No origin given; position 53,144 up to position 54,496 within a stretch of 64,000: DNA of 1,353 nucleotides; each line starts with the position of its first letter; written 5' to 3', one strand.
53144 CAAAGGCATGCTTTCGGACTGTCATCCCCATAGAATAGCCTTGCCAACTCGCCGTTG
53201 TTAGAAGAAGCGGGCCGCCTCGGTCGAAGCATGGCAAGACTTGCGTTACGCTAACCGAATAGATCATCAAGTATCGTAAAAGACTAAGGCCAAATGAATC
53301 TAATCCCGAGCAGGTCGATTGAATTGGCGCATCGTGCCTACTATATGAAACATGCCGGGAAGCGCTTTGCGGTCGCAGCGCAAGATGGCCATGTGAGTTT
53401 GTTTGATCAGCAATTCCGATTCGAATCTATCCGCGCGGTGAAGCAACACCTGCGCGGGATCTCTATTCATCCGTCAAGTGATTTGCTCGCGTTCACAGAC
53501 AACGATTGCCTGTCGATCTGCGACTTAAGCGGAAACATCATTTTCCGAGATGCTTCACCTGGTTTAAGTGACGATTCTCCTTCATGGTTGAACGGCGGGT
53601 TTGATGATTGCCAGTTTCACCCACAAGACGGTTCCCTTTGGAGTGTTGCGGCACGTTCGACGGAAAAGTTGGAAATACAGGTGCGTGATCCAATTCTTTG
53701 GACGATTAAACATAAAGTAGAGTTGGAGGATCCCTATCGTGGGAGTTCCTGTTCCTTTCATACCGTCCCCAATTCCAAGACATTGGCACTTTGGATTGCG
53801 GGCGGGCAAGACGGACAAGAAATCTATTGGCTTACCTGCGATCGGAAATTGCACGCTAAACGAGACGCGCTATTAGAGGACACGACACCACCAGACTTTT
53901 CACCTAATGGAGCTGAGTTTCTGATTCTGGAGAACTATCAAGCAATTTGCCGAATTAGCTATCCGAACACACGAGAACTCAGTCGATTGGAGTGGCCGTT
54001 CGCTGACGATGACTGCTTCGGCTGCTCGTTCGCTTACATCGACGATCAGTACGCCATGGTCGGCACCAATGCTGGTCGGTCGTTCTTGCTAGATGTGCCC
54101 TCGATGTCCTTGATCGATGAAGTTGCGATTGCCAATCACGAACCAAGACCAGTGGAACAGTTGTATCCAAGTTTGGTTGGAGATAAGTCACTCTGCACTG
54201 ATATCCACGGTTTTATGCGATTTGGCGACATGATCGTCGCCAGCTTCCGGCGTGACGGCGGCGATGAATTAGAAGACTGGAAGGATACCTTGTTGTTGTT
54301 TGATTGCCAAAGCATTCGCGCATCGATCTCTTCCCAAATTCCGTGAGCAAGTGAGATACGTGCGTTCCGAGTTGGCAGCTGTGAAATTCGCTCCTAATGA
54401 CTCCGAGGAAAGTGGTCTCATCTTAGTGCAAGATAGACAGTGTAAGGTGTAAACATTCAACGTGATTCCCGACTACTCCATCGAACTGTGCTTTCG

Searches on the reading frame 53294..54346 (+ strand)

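Call 3: search_protein_families(library=pfam, proteins=[window:53294-54346:+], max_evalue=1)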
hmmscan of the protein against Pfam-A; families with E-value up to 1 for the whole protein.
window:53294-54346:+ (350 aa): 6 families
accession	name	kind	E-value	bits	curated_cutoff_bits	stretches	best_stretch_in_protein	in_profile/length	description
PF25174.1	Beta-prop_THOC3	-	0.0015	18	305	1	19-77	180-241/272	THOC3 beta-propeller domain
PF23414.1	Beta-prop_EML_2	-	0.0026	17.6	90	1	5-72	34-103/266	Echinoderm microtubule-associated protein second beta-propeller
PF24814.1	WD40_Prp19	-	0.0094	15.5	320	1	23-120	62-154/281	Prp19 WD40 domain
PF24807.1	WD40_CDC20-Fz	-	0.079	12.7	200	0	17-73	98-158/292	CDC20/Fizzy WD40 domain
PF24817.1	WD40_WDHD1_1st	-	0.19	11.3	109.9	1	20-118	96-196/291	WDHD1 first WD40 domain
PF12894.13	ANAPC4_WD40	-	0.26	12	22.9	0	19-39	47-67/91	Anaphase-promoting complex subunit 4 WD40 domain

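Call 4: search_protein_families(library=ncbifam, proteins=[window:53294-54346:+], max_evalue=1)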
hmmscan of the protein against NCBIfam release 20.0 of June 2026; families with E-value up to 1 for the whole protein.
window:53294-54346:+ (350 aa): 0 families
